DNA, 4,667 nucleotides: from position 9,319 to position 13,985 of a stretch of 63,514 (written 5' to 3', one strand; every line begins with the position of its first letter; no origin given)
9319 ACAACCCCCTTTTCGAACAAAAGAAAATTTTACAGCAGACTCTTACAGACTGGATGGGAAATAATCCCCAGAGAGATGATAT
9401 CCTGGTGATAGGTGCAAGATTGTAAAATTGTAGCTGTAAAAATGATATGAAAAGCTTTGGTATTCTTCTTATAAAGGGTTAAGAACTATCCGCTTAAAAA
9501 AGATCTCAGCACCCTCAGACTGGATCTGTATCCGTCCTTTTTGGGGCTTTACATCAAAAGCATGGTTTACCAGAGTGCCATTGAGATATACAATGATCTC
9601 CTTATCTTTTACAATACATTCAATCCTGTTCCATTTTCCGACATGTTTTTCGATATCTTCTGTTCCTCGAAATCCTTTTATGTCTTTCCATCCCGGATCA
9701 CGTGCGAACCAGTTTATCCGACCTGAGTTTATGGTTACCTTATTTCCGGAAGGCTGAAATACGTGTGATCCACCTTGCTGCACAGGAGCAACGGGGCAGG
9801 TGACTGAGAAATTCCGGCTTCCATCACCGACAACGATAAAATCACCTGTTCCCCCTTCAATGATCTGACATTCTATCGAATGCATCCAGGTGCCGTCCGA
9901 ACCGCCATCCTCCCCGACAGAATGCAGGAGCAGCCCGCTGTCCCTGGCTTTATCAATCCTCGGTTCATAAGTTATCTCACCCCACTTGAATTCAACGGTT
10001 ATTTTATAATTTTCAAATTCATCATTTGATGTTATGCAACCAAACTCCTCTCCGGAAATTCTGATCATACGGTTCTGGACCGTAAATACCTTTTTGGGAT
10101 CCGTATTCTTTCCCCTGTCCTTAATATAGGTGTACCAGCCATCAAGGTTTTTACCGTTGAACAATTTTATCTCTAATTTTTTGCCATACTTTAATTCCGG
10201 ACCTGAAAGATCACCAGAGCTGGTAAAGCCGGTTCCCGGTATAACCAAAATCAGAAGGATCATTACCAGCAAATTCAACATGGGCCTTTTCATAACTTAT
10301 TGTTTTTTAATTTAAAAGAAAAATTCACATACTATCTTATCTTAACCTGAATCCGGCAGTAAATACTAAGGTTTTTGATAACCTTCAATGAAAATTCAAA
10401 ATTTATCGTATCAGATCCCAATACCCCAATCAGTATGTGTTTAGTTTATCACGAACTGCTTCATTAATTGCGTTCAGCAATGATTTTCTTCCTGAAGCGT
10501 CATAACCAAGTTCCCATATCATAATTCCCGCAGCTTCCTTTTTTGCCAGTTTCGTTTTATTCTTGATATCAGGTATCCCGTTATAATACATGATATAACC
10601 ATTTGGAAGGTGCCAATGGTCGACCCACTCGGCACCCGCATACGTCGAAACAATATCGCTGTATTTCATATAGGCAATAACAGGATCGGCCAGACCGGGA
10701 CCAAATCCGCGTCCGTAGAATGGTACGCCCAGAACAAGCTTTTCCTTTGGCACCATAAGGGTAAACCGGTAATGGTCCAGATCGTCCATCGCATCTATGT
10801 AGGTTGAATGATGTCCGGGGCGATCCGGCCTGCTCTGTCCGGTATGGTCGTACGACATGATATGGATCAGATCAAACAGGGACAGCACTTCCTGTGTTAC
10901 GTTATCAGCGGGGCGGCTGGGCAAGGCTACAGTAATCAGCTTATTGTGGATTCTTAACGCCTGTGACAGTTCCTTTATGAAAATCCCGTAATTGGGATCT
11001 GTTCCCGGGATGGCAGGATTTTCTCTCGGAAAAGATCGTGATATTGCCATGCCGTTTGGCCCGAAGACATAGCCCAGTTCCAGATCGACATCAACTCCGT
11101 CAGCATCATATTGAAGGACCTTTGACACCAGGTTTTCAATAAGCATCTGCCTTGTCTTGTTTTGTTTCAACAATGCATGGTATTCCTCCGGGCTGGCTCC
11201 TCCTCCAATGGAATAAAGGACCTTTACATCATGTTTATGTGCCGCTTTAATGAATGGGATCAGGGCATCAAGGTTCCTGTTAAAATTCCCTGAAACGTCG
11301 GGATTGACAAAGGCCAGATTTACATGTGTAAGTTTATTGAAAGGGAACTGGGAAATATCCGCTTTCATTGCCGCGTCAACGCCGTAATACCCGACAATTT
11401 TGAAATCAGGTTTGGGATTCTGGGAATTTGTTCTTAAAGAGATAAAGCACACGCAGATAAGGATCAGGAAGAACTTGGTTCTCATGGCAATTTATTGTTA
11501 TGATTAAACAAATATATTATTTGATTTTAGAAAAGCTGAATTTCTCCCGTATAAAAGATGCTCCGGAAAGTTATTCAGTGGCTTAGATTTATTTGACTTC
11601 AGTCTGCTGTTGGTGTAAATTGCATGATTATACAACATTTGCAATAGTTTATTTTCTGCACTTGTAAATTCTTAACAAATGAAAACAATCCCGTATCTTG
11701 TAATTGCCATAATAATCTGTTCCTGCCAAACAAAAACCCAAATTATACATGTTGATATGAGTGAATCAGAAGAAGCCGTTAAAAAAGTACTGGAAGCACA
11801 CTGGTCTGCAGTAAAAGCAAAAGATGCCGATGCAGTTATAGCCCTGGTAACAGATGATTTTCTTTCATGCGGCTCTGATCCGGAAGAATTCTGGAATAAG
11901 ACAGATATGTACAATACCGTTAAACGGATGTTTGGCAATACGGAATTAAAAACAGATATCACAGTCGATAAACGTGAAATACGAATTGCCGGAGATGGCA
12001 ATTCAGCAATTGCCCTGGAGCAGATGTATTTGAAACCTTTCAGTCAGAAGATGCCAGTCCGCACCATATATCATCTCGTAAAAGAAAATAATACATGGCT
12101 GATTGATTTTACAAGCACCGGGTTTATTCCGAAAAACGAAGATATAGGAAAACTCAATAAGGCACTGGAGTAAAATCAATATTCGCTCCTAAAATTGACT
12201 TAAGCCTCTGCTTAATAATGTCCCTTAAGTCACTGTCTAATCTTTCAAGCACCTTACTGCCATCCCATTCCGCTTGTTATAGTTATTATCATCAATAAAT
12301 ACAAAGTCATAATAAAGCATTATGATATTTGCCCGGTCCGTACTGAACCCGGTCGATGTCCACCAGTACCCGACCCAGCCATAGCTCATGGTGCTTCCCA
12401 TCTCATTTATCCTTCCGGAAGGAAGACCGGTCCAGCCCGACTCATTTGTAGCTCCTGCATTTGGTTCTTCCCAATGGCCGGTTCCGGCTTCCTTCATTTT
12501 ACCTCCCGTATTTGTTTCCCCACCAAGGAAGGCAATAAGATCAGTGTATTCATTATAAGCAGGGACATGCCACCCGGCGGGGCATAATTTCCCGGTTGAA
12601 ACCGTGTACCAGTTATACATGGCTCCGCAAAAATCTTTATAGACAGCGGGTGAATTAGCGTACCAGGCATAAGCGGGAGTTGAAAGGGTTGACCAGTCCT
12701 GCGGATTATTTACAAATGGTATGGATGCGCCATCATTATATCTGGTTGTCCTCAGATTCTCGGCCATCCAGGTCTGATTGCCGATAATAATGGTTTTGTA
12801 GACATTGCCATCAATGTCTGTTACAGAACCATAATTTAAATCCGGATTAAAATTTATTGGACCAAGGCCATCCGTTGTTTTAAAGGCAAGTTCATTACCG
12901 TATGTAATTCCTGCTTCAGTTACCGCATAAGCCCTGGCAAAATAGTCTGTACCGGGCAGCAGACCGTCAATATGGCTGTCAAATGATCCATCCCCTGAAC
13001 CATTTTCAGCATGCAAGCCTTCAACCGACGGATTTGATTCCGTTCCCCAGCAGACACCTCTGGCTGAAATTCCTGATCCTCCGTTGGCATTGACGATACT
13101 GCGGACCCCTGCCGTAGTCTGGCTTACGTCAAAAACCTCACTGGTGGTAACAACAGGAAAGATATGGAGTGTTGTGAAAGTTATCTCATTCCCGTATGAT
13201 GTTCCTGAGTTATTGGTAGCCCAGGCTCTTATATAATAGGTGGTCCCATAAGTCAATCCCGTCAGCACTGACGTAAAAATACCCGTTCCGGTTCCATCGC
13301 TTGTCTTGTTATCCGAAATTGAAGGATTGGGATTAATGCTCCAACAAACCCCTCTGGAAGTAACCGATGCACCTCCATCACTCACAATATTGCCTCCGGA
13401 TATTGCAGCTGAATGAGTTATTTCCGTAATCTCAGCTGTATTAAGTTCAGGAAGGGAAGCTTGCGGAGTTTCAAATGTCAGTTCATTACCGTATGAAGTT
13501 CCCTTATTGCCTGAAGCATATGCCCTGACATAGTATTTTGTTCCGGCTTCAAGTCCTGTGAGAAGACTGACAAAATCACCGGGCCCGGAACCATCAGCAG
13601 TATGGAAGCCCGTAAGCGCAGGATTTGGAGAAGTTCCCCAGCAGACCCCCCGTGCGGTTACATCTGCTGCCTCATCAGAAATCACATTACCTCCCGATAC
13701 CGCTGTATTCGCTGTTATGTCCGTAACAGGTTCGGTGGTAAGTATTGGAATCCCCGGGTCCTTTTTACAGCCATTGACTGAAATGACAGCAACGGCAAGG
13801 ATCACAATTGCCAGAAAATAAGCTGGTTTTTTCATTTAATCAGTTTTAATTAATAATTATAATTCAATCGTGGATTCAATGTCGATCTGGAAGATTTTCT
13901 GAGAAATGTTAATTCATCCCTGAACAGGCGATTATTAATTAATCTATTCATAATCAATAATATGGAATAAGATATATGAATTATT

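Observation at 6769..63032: Nine copies of an extended promoter-like motif with a conserved spacer, all on the + strand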

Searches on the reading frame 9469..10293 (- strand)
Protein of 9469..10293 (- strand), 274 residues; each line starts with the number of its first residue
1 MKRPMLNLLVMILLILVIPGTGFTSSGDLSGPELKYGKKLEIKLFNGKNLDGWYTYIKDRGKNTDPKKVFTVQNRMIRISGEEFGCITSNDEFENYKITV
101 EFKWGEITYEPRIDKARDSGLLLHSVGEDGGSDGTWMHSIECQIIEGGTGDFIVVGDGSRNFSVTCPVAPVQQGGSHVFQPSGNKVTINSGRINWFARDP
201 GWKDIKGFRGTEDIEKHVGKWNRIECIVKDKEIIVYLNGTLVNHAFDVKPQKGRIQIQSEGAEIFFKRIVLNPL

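Call 22: search_protein_families(library=pfam, proteins=[window:9469-10293:-], max_evalue=0.0001)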
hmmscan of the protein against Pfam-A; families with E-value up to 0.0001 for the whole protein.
window:9469-10293:- (274 aa): 1 family
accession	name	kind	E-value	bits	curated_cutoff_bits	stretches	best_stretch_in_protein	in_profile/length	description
PF06439.18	3keto-disac_hyd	-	5.4e-27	95.5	26.8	1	42-270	3-185/187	3-keto-disaccharide hydrolase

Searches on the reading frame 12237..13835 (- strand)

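Call 22: search_protein_families(library=pfam, proteins=[window:12237-13835:-], max_evalue=0.0001)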
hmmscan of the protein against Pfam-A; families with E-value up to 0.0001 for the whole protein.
window:12237-13835:- (532 aa): 5 families
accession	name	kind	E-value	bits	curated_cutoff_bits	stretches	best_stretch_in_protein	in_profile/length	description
PF09603.15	Fib_succ_major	-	2.4e-32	113.2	33.9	1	351-531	3-187/187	Fibrobacter succinogenes major domain (Fib_succ_major)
PF16656.11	Pur_ac_phosph_N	-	4.6e-09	37.2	30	0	175-222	49-93/93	Purple acid Phosphatase, N-terminal domain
PF00041.27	fn3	-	1.1e-06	29.2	25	0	288-310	52-74/84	Fibronectin type III domain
PF25059.1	FN3_DSCAM-DSCAML_C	-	9.1e-06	26.4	39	0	189-224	47-81/89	DSCAM/DSCAML C-terminal Fn3-like domain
PF16974.11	NAR2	-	1.3e-05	25.2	26.6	0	279-316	87-126/142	High-affinity nitrate transporter accessory, Ig-like domain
